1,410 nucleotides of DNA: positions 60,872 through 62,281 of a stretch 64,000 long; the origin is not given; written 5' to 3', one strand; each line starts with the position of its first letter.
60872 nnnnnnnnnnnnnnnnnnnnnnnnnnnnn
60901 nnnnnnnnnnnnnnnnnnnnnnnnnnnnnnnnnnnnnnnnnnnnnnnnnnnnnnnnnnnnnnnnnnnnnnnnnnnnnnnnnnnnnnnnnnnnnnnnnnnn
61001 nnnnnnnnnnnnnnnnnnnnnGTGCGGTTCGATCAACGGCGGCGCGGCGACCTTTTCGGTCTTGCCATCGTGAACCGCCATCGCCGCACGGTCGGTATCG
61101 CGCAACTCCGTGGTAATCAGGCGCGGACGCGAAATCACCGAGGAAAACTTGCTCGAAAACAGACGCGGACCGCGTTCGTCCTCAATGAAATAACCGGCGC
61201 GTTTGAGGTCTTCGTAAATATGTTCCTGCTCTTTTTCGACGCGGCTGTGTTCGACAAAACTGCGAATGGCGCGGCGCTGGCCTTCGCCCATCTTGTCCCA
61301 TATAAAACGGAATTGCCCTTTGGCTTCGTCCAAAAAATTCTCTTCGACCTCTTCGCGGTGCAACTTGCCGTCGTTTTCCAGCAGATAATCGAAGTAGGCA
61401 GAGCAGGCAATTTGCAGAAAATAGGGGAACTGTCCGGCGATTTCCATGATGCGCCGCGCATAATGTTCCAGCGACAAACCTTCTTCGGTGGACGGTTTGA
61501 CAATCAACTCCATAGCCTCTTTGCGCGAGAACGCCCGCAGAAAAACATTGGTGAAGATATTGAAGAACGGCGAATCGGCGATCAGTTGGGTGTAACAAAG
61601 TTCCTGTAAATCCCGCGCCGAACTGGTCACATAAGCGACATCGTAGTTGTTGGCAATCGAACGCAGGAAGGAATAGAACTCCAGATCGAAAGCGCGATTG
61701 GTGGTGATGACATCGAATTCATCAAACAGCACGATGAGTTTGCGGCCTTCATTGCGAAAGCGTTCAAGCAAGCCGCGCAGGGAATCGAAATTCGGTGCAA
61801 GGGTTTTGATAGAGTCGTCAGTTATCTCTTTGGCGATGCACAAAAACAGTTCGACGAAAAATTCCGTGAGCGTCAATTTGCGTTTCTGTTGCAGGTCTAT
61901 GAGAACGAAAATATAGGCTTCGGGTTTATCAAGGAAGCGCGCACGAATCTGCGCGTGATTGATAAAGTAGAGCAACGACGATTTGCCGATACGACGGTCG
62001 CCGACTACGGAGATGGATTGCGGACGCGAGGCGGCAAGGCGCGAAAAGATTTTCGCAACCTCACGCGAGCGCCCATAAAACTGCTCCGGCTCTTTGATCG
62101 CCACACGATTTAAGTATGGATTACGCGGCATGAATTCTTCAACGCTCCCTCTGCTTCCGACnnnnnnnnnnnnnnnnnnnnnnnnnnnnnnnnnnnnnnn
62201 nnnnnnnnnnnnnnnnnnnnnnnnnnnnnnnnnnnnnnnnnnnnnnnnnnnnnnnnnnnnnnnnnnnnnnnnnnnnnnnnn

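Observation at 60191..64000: Candidate defence island: AAA-NTPase::Ser/Thr-kinase fusion next to an EcoRV-like R-M pair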

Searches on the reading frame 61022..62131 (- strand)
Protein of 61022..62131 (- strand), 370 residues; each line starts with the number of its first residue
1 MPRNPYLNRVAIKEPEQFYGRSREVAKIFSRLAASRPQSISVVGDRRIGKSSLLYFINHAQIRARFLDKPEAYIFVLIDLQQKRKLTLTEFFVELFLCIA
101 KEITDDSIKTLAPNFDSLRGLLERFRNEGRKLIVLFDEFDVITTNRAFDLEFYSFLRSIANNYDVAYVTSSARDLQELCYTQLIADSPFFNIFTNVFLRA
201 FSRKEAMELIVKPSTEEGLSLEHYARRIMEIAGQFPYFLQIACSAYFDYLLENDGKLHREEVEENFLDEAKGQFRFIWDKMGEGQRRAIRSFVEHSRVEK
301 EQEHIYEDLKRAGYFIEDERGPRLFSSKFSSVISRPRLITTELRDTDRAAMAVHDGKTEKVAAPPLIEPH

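Call 32: find_homologous_proteins(query=window:61061-62131:-, max_evalue=0.00001)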
Query seq(357 aa) (357 aa): 511 proteins with E <= 0.00001 among 2997 candidates; the best 120 are listed.
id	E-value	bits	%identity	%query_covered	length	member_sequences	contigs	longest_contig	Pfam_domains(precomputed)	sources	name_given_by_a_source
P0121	7.0e-182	622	78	100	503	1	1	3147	PF07714.24,PF00069.32,PF20702.4,PF13401.13,PF20703.4,PF01637.25,PF13191.13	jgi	jgi:hypothetical protein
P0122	5.1e-178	609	79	97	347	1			PF20702.4,PF13401.13,PF20703.4,PF01637.25,PF05621.18,PF13191.13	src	-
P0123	2.9e-177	607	77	100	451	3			PF07714.24,PF00069.32,PF20702.4,PF13401.13,PF20703.4,PF01637.25,PF13191.13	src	-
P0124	8.2e-177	605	84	90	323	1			PF20702.4,PF20703.4,PF01637.25,PF13191.13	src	-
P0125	2.0e-176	604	76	100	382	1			PF20702.4,PF13401.13,PF20703.4,PF01637.25,PF13191.13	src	-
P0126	3.2e-176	603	76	100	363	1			PF20702.4,PF13401.13,PF20703.4,PF01637.25,PF13191.13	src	-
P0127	2.7e-175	600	76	100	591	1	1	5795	PF07714.24,PF00069.32,PF03109.23,PF20702.4,PF13401.13,PF20703.4,PF01637.25,PF17667.8,PF05621.18,PF01636.30,PF13191.13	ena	-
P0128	2.1e-174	597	76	100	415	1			PF20702.4,PF13401.13,PF20703.4,PF01637.25,PF05621.18,PF13191.13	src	-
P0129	1.2e-170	585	77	95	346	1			PF20702.4,PF20703.4,PF01637.25,PF05621.18,PF13191.13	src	-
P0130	7.1e-166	569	73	99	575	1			PF07714.24,PF00069.32,PF03109.23,PF20702.4,PF13401.13,PF20703.4,PF01637.25,PF01636.30,PF13191.13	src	-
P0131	7.7e-164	563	72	99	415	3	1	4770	PF20702.4,PF13401.13,PF20703.4,PF01637.25,PF05621.18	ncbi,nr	ncbi:MAG TPA: TniB family NTP-binding protein, partial [Blastocatellia bacterium]|nr:TniB family NTP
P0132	1.5e-162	559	73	99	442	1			PF07714.24,PF00069.32,PF20702.4,PF13401.13,PF20703.4,PF13191.13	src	-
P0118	6.6e-159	547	78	88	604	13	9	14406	PF07714.24,PF00069.32,PF03109.23,PF20702.4,PF14531.13,PF01636.30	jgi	jgi:serine/threonine-protein kinase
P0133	1.3e-158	546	78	88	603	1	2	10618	PF07714.24,PF00069.32,PF03109.23,PF20702.4,PF01636.30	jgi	jgi:tRNA A-37 threonylcarbamoyl transferase component Bud32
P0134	3.1e-158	544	78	89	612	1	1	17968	PF07714.24,PF00069.32,PF03109.23,PF20702.4,PF14531.13,PF13401.13,PF01636.30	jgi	jgi:serine/threonine-protein kinase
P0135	3.1e-153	528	71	100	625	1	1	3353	PF07714.24,PF00069.32,PF03109.23,PF20702.4,PF13401.13,PF20703.4,PF01637.25,PF05621.18,PF01636.30,PF13191.13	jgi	-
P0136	3.9e-151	521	76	86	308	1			PF20702.4,PF13401.13,PF20703.4,PF01637.25,PF05621.18,PF13191.13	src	-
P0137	1.3e-150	519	75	88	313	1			PF25201.1,PF20702.4,PF13401.13,PF20703.4,PF01637.25,PF05621.18,PF13191.13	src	-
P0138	6.2e-150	517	78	84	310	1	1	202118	PF20702.4,PF13401.13,PF20703.4,PF01637.25,PF05621.18,PF13191.13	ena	-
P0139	4.4e-148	511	75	86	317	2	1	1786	PF20702.4,PF13401.13,PF20703.4,PF01637.25,PF05621.18,PF13191.13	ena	-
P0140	2.9e-146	505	78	84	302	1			PF13173.13,PF20702.4,PF13401.13,PF20703.4,PF01637.25,PF05621.18,PF13191.13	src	-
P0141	5.2e-146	504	76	84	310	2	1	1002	PF20702.4,PF13401.13,PF20703.4,PF01637.25,PF13191.13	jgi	jgi:serine/threonine-protein kinase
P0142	5.4e-145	501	77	83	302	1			PF20702.4,PF13401.13,PF20703.4,PF01637.25,PF05621.18,PF13191.13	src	-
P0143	3.0e-142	492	71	88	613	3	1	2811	PF07714.24,PF00069.32,PF03109.23,PF20702.4,PF01636.30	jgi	-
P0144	1.3e-133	463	71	82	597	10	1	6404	PF07714.24,PF00069.32,PF03109.23,PF20702.4,PF01636.30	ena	-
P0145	2.7e-128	446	76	76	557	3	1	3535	PF07714.24,PF00069.32,PF03109.23,PF20702.4,PF14531.13,PF01636.30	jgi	jgi:serine/threonine-protein kinase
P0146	1.6e-116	407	74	71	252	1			PF20702.4,PF13401.13,PF20703.4,PF01637.25,PF05621.18,PF13191.13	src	-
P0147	2.8e-115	403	79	68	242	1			PF20702.4,PF13401.13,PF20703.4,PF01637.25,PF05621.18,PF13191.13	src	-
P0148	6.3e-114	399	81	62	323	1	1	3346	PF20702.4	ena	-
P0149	7.5e-114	398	81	63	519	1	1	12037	PF07714.24,PF00069.32,PF03109.23,PF20702.4,PF01636.30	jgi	jgi:serine/threonine-protein kinase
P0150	9.5e-108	378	54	93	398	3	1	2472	PF20702.4,PF13401.13,PF20703.4,PF14516.13,PF01637.25,PF05621.18,PF13191.13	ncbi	ncbi:MAG: serine/threonine protein kinase bacterial, partial [bacterium]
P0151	5.4e-105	369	75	63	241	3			PF20702.4,PF13401.13,PF20703.4,PF01637.25,PF05621.18,PF13191.13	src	-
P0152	8.0e-101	356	79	58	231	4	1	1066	PF20702.4,PF13401.13,PF20703.4,PF01637.25,PF05621.18,PF13191.13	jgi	jgi:eukaryotic-like serine/threonine-protein kinase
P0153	2.4e-99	351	51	93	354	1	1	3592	PF20702.4,PF13401.13,PF20703.4,PF01637.25,PF13191.13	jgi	-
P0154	2.9e-99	351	48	92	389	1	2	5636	PF20702.4,PF13401.13,PF20703.4,PF14516.13,PF01637.25,PF05621.18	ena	-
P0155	9.2e-99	349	78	58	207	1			PF20702.4,PF13401.13,PF20703.4,PF01637.25,PF13191.13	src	-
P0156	1.0e-97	345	77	57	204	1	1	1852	PF20702.4,PF13401.13,PF20703.4,PF01637.25,PF13191.13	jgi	jgi:AAA+ ATPase superfamily predicted ATPase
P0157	2.0e-97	344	48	92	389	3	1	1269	PF20702.4,PF13401.13,PF20703.4,PF14516.13,PF01637.25,PF05621.18,PF13191.13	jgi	-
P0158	7.4e-97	343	46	100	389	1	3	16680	PF20702.4,PF13401.13,PF20703.4,PF14516.13,PF01637.25,PF05621.18,PF13191.13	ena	-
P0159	9.0e-97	342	73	61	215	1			PF20702.4,PF13401.13,PF20703.4,PF13191.13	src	-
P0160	7.5e-96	339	49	92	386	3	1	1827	PF20702.4,PF13401.13,PF20703.4,PF14516.13,PF05621.18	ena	-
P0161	9.0e-95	336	79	57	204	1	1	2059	PF20702.4,PF13401.13,PF01637.25,PF05621.18,PF13191.13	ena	-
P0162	1.0e-94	336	70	63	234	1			PF20702.4,PF13401.13,PF20703.4,PF01637.25,PF05621.18,PF13191.13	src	-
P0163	1.1e-94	335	76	56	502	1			PF07714.24,PF00069.32,PF03109.23,PF20702.4,PF01636.30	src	-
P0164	2.3e-94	334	49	92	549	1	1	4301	PF20702.4,PF13401.13,PF20703.4,PF14516.13,PF00211.26,PF05621.18,PF13191.13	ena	-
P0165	4.4e-94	333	79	54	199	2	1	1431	PF20702.4,PF13401.13,PF20703.4,PF01637.25,PF05621.18,PF13191.13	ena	-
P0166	2.6e-92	328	46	93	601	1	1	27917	PF20702.4,PF13401.13,PF20703.4,PF14516.13,PF01637.25,PF05621.18,PF07228.18,PF13191.13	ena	-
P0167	3.9e-92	327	46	95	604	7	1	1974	PF20702.4,PF13401.13,PF20703.4,PF14516.13,PF05621.18,PF07228.18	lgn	-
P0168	5.3e-92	327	48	95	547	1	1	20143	PF13173.13,PF20702.4,PF13401.13,PF20703.4,PF14516.13,PF01637.25,PF05621.18,PF13191.13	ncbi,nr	ncbi:MAG: AAA family ATPase [Candidatus Poribacteria bacterium]|nr:AAA family ATPase [Candidatus Por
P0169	5.8e-92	327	44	99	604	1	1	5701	PF20702.4,PF13401.13,PF20703.4,PF14516.13,PF01637.25,PF05621.18,PF07228.18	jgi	-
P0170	8.3e-92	326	46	93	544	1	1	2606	PF20702.4,PF13401.13,PF20703.4,PF14516.13,PF01637.25,PF05621.18,PF13191.13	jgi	jgi:class 3 adenylate cyclase/AAA+ ATPase superfamily predicted ATPase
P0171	2.1e-91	325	46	95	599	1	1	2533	PF20702.4,PF13401.13,PF20703.4,PF07228.18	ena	-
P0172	1.0e-90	322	44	99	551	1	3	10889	PF20702.4,PF01637.25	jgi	jgi:class 3 adenylate cyclase/AAA+ ATPase superfamily predicted ATPase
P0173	1.4e-90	322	47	93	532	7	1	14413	PF20702.4,PF20703.4,PF01637.25,PF13191.13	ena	-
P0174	1.7e-90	322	46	93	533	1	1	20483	PF13173.13,PF20702.4,PF13401.13,PF20703.4,PF14516.13,PF01637.25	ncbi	-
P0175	4.2e-90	320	44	99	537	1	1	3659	PF20702.4,PF13401.13,PF20703.4,PF14516.13,PF01637.25,PF05621.18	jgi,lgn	-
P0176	5.0e-90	320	46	94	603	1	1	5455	PF20702.4,PF13401.13,PF20703.4,PF14516.13,PF01637.25,PF05621.18,PF07228.18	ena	-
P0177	1.1e-89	319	46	93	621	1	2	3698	PF20702.4,PF13401.13,PF20703.4,PF14516.13,PF01637.25,PF05621.18,PF07228.18,PF13191.13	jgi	jgi:serine phosphatase RsbU (regulator of sigma subunit)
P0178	2.9e-89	318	45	93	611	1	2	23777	PF20702.4,PF13401.13,PF20703.4,PF14516.13,PF01637.25,PF05621.18,PF07228.18,PF13191.13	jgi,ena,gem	-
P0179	2.9e-89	318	47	92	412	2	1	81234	PF20702.4,PF13401.13,PF20703.4,PF14516.13,PF01637.25,PF05621.18,PF13191.13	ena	-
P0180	4.2e-89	317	46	93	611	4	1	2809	PF20702.4,PF13401.13,PF20703.4,PF14516.13,PF01637.25,PF07228.18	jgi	-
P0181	5.0e-89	317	48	94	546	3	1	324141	PF20702.4,PF13401.13,PF20703.4,PF01637.25,PF05621.18,PF13191.13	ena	-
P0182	6.2e-89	317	46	94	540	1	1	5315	PF13173.13,PF20702.4,PF13401.13,PF20703.4,PF14516.13,PF01637.25,PF05621.18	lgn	-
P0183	1.4e-88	315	44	93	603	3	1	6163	PF20702.4,PF13401.13,PF20703.4,PF14516.13,PF01637.25,PF05621.18,PF07228.18,PF13191.13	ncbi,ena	ncbi:MAG: SpoIIE family protein phosphatase [Candidatus Poribacteria bacterium]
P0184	2.8e-88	314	43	100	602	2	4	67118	PF20702.4,PF13401.13,PF20703.4,PF14516.13,PF01637.25,PF05621.18,PF07228.18,PF13191.13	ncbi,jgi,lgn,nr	ncbi:hypothetical protein FJZ31_09975 [Candidatus Poribacteria bacterium]|nr:hypothetical protein [C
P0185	5.0e-88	314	78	51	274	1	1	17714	PF20702.4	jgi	jgi:serine/threonine-protein kinase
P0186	7.1e-88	313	44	99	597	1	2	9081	PF20702.4,PF13401.13,PF20703.4,PF14516.13,PF01637.25,PF05621.18,PF07228.18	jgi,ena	-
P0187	9.2e-88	313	54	76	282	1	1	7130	PF20702.4,PF13401.13,PF20703.4,PF14516.13,PF01637.25,PF05621.18,PF13191.13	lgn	-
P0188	2.4e-87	311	47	92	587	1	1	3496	PF20702.4,PF13401.13,PF20703.4,PF01637.25,PF17667.8,PF13191.13,PF07714.24,PF00069.32,PF03109.23,PF14516.13,PF05621.18,PF01636.30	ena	-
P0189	3.4e-87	311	44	92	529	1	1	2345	PF20702.4,PF05729.19,PF13401.13,PF20703.4,PF14516.13,PF01637.25,PF05621.18,PF13191.13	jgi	jgi:class 3 adenylate cyclase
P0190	4.3e-87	311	45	93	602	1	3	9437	PF20702.4,PF20703.4,PF14516.13,PF01637.25,PF07228.18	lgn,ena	-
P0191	4.8e-87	310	46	93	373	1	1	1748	PF20702.4,PF13401.13,PF20703.4,PF01637.25,PF05621.18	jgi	jgi:serine/threonine-protein kinase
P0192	6.5e-87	310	45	93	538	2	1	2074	PF07714.24,PF00069.32,PF20702.4,PF20703.4,PF17667.8,PF05621.18,PF13191.13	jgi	jgi:hypothetical protein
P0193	7.1e-87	310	45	92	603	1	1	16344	PF20702.4,PF01637.25,PF07228.18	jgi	-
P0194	2.0e-86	308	45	93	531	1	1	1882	PF07714.24,PF00069.32,PF20702.4,PF13401.13,PF20703.4,PF01637.25,PF17667.8,PF05621.18,PF13191.13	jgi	jgi:serine/threonine protein kinase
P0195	2.1e-86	308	44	93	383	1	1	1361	PF20702.4,PF20703.4,PF01637.25,PF05621.18,PF13191.13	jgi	jgi:serine/threonine-protein kinase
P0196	3.1e-86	308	43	92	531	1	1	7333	PF20702.4,PF20703.4,PF13191.13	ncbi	ncbi:MAG: hypothetical protein ACE5PV_05390 [Candidatus Poribacteria bacterium]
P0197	7.3e-86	306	41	92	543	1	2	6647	PF20702.4,PF20703.4,PF01637.25,PF13191.13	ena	-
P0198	1.3e-85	306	44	92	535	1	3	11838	PF20702.4,PF13401.13,PF20703.4,PF14516.13,PF01637.25,PF05621.18,PF13191.13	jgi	jgi:class 3 adenylate cyclase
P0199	1.3e-85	306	45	92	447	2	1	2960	PF20702.4,PF13401.13,PF20703.4,PF01637.25,PF05621.18,PF13191.13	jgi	jgi:serine/threonine-protein kinase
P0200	1.6e-85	305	44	92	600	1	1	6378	PF20702.4,PF20703.4,PF14516.13,PF01637.25,PF07228.18,PF13191.13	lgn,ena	-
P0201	2.6e-85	305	45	93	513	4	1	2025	PF07714.24,PF00069.32,PF20702.4,PF13401.13,PF20703.4,PF01637.25,PF05621.18,PF13191.13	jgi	jgi:archaellum biogenesis ATPase FlaH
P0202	4.1e-85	304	43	93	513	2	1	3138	PF07714.24,PF13173.13,PF00069.32,PF20702.4,PF13401.13,PF20703.4,PF14516.13,PF01637.25,PF05621.18,PF13191.13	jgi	jgi:hypothetical protein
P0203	5.1e-85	304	47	93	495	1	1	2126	PF07714.24,PF00069.32,PF20702.4,PF13401.13,PF20703.4,PF01637.25,PF05621.18,PF13191.13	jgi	jgi:serine/threonine protein kinase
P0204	6.9e-85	303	46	92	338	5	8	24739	PF24883.3,PF20702.4,PF13401.13,PF14516.13,PF01637.25,PF05621.18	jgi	jgi:AAA+ ATPase superfamily predicted ATPase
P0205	1.6e-84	302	45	92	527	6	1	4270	PF20702.4,PF20703.4,PF13191.13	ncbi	-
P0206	4.2e-84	301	46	93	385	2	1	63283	PF20702.4,PF13401.13,PF20703.4,PF01637.25,PF05621.18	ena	-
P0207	9.3e-84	300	42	93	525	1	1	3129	PF20702.4,PF00211.26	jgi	jgi:AAA+ ATPase superfamily predicted ATPase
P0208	1.3e-83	299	42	93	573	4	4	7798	PF20702.4,PF20703.4,PF01637.25,PF13191.13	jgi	jgi:class 3 adenylate cyclase/AAA+ ATPase superfamily predicted ATPase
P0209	1.8e-83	299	57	69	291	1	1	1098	PF20702.4,PF13401.13,PF20703.4,PF01637.25,PF13191.13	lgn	-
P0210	2.9e-83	298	44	92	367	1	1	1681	PF25201.1,PF20702.4,PF20703.4,PF05621.18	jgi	jgi:serine/threonine-protein kinase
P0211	3.4e-83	298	44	92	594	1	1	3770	PF07714.24,PF00069.32,PF25201.1,PF20702.4,PF14531.13,PF20703.4,PF05621.18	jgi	jgi:serine/threonine protein kinase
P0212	6.9e-83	297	46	94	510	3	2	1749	PF07714.24,PF00069.32,PF20702.4,PF13401.13,PF20703.4,PF01637.25,PF05621.18,PF13191.13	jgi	-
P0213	7.1e-83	297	47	89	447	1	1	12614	PF20702.4,PF13401.13,PF20703.4,PF01637.25,PF05621.18,PF13191.13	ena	-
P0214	9.5e-83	296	44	92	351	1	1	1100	PF20702.4,PF20703.4,PF01637.25,PF13191.13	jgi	jgi:serine/threonine-protein kinase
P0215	1.0e-82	296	44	95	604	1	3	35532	PF20702.4,PF07228.18,PF13191.13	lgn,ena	-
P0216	1.0e-82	296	42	93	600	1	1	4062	PF20702.4,PF20703.4,PF01637.25,PF07228.18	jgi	jgi:serine phosphatase RsbU (regulator of sigma subunit)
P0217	1.4e-82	296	44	92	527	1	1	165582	PF20702.4,PF13401.13,PF20703.4,PF01637.25,PF05621.18,PF13191.13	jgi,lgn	jgi:class 3 adenylate cyclase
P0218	2.0e-82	295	50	79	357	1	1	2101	PF20702.4,PF13401.13,PF20703.4,PF14516.13,PF01637.25,PF05621.18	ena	-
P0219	2.1e-82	295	43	92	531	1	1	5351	PF01582.26,PF20702.4,PF13401.13,PF20703.4,PF14516.13,PF13676.12,PF05621.18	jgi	-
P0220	2.3e-82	295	44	92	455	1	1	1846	PF20702.4,PF14516.13,PF01637.25,PF05621.18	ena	-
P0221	2.7e-82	295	46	90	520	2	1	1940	PF20702.4,PF13401.13,PF20703.4,PF14516.13,PF01637.25,PF05621.18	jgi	-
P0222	3.8e-82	294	41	93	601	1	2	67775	PF20702.4,PF13401.13,PF20703.4,PF14516.13,PF07228.18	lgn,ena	-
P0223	4.9e-82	294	44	93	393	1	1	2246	PF20702.4,PF13401.13,PF20703.4,PF01637.25,PF05621.18,PF13191.13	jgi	jgi:serine/threonine-protein kinase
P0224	6.1e-82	294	46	91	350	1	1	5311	PF20702.4,PF13401.13,PF20703.4,PF01637.25,PF05621.18,PF13191.13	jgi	jgi:hypothetical protein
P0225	7.5e-82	293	46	92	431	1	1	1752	PF20702.4,PF13401.13,PF20703.4,PF01637.25,PF05621.18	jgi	jgi:serine/threonine-protein kinase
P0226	7.5e-82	293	43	93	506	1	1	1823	PF20702.4,PF20703.4,PF14516.13,PF00211.26,PF01637.25,PF05621.18,PF13191.13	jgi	-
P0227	8.1e-82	293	42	92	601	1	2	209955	PF20702.4,PF13401.13,PF20703.4,PF07228.18,PF13191.13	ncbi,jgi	-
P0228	1.1e-81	293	43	95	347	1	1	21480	PF24883.3,PF20702.4,PF13401.13,PF14516.13,PF01637.25,PF05621.18,PF13191.13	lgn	-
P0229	4.3e-81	291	44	92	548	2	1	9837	PF20702.4,PF13401.13,PF20703.4,PF13191.13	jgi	jgi:class 3 adenylate cyclase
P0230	5.2e-81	291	45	92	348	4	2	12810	PF13173.13,PF20702.4,PF13401.13,PF20703.4,PF01637.25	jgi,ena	-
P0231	6.4e-81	290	41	92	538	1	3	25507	PF20702.4,PF13401.13,PF20703.4,PF14516.13,PF05621.18,PF13191.13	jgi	-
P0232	1.0e-80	290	43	93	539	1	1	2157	PF07714.24,PF00069.32,PF20702.4,PF13401.13,PF20703.4,PF01637.25,PF05621.18,PF13191.13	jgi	jgi:serine/threonine protein kinase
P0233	1.1e-80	289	43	92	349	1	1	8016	PF24883.3,PF20702.4,PF13401.13,PF14516.13,PF01637.25,PF05621.18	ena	-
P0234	1.2e-80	289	53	69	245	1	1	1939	PF13173.13,PF20702.4,PF13401.13,PF20703.4,PF01637.25,PF05621.18,PF13191.13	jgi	jgi:AAA+ ATPase superfamily predicted ATPase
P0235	1.4e-80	289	45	92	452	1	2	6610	PF20702.4,PF14516.13,PF01637.25,PF05621.18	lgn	-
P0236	1.4e-80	289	43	93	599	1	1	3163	PF20702.4,PF13401.13,PF20703.4,PF01637.25,PF07228.18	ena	-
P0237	1.9e-80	289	42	93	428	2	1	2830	PF20702.4,PF20703.4,PF01637.25,PF13191.13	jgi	jgi:serine/threonine-protein kinase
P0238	2.8e-80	288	44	93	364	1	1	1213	PF20702.4,PF13401.13,PF20703.4,PF01637.25,PF05621.18,PF13191.13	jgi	jgi:hypothetical protein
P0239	3.3e-80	288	43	93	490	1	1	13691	PF07714.24,PF00069.32,PF20702.4,PF13401.13,PF20703.4,PF14516.13,PF01637.25,PF05621.18,PF13191.13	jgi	-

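Call 33: find_encoding_contigs(protein=P0184, flank=8000, max_places=2)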
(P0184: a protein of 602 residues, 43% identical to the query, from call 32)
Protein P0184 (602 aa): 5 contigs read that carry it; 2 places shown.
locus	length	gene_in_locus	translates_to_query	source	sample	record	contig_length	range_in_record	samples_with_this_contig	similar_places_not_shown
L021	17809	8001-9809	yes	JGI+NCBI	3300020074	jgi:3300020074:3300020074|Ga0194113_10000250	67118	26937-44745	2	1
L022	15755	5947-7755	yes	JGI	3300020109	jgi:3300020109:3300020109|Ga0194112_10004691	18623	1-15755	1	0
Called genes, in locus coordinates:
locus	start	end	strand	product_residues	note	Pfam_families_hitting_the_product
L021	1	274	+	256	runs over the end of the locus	PF01261:AP_endonuc_2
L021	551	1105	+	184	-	PF05685:Uma2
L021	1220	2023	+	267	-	PF13458:Peripla_BP_6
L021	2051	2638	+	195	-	PF00174:Oxidored_molyb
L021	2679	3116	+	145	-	PF01909:NTP_transf_2, PF18765:Polbeta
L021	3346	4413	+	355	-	PF01381:HTH_3, PF12844:HTH_19, PF13443:HTH_26 (faint), PF00496:SBP_bac_5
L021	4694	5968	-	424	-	PF01041:DegT_DnrJ_EryC1, PF01212:Beta_elim_lyase (weak)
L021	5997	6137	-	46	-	-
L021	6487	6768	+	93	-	-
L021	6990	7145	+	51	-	-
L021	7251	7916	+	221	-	PF25210:Kelch_FKB95, PF24681:Kelch_KLHDC2_KLHL20_DRC7, PF13415:Beta-prop_FBX42 (weak), PF13964:Beta-prop_Calicin, PF24996:NANM (weak), PF01344:Kelch_1, PF07646:Kelch_2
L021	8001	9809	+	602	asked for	PF13191:AAA_16 (faint), PF14516:AAA_35 (weak), PF20703:nSTAND1, PF01637:ATPase_2 (weak), PF05621:TniB (faint), PF13401:AAA_22 (weak), PF20702:nSTAND2, PF07228:SpoIIE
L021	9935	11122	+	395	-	PF02515:CoA_transf_3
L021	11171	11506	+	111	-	-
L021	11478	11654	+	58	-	-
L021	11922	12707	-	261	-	PF01182:Glucosamine_iso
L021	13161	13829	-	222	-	PF05685:Uma2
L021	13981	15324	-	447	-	PF01590:GAF, PF13185:GAF_2, PF13492:GAF_3, PF07228:SpoIIE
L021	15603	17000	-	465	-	PF13641:Glyco_tranf_2_3 (weak), PF13704:Glyco_tranf_2_4 (weak), PF00535:Glycos_transf_2, PF10111:Glyco_tranf_2_2 (faint), PF00535:Glycos_transf_2 (weak), PF13641:Glyco_tranf_2_3, PF13632:Glyco_trans_2_3 (weak), PF13506:Glyco_transf_21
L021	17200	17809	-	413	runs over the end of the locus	PF14870:PSII_BNR (weak), PF24316:Tli3 (faint), PF15902:Sortilin-Vps10 (faint), PF02012:BNR (faint), PF14870:PSII_BNR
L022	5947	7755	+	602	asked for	PF13191:AAA_16 (faint), PF14516:AAA_35 (weak), PF20703:nSTAND1, PF01637:ATPase_2 (weak), PF05621:TniB (faint), PF13401:AAA_22 (weak), PF20702:nSTAND2, PF07228:SpoIIE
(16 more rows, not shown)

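Call 34: find_encoding_contigs(protein=P0217, flank=8000, max_places=2)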
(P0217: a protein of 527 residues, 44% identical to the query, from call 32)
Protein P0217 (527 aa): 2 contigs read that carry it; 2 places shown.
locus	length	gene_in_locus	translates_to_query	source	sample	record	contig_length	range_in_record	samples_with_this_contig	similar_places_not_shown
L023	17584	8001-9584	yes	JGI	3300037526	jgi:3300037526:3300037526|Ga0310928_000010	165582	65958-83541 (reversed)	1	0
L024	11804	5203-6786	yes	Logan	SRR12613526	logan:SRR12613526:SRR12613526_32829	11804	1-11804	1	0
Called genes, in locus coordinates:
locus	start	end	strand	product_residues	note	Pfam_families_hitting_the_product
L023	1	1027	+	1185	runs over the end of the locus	PF07494:Reg_prop (faint), PF07495:Y_Y_Y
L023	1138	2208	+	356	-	PF20703:nSTAND1 (weak), PF13191:AAA_16 (weak), PF20702:nSTAND2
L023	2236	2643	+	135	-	-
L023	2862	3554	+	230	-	-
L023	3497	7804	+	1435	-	PF07494:Reg_prop (faint), PF07495:Y_Y_Y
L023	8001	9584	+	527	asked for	PF01637:ATPase_2 (faint), PF13191:AAA_16 (weak), PF20703:nSTAND1, PF05621:TniB (weak), PF13401:AAA_22 (weak), PF20702:nSTAND2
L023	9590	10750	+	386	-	PF00027:cNMP_binding, PF07228:SpoIIE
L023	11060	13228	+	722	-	PF00041:fn3 (faint), PF16655:PhoD_N (faint), PF16656:Pur_ac_phosph_N, PF18962:Por_Secre_tail (faint), PF13860:FlgD_ig (weak)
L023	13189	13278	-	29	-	-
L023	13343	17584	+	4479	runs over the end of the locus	PF17892:Cadherin_5, PF17963:Big_9, PF17803:Cadherin_4, PF17892:Cadherin_5, PF17963:Big_9, PF17803:Cadherin_4, PF17892:Cadherin_5, PF17963:Big_9, +29 more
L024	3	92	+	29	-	?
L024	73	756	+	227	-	-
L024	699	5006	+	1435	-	PF07494:Reg_prop (faint), PF07495:Y_Y_Y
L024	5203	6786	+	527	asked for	PF01637:ATPase_2 (faint), PF13191:AAA_16 (weak), PF20703:nSTAND1, PF05621:TniB (weak), PF13401:AAA_22 (weak), PF20702:nSTAND2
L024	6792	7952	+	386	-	PF00027:cNMP_binding, PF07228:SpoIIE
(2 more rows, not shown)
